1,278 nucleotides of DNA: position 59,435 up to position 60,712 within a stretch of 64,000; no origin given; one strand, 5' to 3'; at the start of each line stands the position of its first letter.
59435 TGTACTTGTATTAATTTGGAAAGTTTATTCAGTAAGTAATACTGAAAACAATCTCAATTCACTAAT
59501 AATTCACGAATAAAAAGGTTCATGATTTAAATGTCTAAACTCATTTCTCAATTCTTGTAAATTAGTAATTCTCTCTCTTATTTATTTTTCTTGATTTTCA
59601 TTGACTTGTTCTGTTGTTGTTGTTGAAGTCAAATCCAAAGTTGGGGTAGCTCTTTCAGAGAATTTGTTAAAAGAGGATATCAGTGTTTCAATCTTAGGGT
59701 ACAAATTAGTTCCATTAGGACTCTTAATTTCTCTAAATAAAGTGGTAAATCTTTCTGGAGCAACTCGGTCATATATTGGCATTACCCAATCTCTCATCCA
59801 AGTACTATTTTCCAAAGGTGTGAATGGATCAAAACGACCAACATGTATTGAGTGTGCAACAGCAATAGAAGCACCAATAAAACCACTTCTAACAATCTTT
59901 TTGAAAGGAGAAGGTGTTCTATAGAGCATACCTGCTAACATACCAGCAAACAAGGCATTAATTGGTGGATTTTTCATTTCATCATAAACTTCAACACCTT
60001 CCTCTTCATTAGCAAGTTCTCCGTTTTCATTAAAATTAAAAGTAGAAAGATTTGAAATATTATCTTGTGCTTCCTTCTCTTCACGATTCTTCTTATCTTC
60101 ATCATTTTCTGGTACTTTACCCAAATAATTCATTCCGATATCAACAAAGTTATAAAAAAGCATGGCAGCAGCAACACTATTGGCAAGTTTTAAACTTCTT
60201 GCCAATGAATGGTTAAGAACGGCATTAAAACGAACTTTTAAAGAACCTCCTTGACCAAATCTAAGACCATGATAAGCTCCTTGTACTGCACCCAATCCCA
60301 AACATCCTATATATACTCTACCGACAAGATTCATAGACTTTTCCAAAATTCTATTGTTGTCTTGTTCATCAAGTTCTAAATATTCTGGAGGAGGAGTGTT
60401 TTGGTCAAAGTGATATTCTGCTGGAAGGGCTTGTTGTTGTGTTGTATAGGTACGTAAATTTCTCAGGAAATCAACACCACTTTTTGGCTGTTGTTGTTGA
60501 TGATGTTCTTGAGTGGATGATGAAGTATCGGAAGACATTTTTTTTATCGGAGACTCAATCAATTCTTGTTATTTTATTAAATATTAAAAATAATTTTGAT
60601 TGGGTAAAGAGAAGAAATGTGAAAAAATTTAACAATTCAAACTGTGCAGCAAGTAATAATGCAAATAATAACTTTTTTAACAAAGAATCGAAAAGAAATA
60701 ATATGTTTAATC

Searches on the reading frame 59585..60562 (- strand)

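Call 26: search_protein_families(library=pfam, proteins=[window:59585-60562:-], max_evalue=0.0001)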
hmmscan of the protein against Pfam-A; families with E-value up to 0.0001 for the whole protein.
window:59585-60562:- (326 aa): 1 family
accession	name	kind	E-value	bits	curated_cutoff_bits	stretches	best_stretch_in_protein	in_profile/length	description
PF02466.24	Tim17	-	3.7e-12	47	32.7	1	80-149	5-76/111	Tim17/Tim22/Tim23/Pmp24 family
